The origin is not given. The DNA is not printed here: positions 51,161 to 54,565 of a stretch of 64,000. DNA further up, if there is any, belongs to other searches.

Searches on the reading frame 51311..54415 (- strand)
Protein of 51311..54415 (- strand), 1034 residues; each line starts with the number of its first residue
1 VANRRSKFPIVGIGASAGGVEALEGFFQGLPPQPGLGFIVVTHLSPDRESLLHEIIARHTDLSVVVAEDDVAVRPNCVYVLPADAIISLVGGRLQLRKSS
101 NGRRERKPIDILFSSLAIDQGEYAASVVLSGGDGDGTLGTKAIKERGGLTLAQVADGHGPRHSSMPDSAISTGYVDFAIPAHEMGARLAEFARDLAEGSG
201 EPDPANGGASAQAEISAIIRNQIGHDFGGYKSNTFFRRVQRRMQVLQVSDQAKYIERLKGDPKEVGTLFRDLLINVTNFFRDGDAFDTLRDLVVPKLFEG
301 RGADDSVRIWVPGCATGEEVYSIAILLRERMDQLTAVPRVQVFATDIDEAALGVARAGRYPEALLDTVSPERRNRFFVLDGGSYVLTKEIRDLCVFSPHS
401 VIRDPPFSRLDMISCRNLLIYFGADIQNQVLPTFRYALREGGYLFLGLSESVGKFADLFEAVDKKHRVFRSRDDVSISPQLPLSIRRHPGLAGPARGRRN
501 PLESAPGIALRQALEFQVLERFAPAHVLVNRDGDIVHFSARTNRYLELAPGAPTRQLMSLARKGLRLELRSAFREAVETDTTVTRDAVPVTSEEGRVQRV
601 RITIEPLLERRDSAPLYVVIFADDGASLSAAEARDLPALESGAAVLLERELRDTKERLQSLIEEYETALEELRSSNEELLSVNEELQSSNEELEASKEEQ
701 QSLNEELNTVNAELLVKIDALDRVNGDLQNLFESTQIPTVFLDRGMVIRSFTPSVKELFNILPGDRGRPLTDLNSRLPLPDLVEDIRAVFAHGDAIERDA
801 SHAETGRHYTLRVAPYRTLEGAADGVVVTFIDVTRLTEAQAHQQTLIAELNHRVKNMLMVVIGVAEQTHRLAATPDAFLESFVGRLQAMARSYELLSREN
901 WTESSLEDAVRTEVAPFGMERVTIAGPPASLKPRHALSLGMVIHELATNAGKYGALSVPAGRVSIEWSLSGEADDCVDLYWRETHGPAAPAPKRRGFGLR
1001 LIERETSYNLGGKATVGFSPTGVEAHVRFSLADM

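Call 91: search_protein_families(library=pfam, proteins=[window:51311-54415:-], max_evalue=0.00001)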
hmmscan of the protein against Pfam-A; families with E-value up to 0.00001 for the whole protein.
window:51311-54415:- (1034 aa): 7 families
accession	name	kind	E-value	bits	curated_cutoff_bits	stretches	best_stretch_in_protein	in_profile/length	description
PF01739.24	CheR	-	4.7e-49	166.9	27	1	275-466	1-193/195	CheR methyltransferase, SAM binding domain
PF01339.22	CheB_methylest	-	1.2e-41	142.8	24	1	11-188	1-174/174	CheB methylesterase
PF13596.12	PAS_10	-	4.4e-25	88.8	22.1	1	728-834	1-106/106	PAS domain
PF07536.20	HWE_HK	-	8.7e-21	74.9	22.8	1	849-927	1-82/83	HWE histidine kinase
PF03705.20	CheR_N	-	6.3e-11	42.2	27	1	214-262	5-53/53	CheR methyltransferase, all-alpha domain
PF08448.16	PAS_4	-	1.7e-10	41.5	23.1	1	732-836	1-108/110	PAS fold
PF07568.18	HisKA_2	-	3.2e-06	27.6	22.3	1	849-900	1-54/76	Histidine kinase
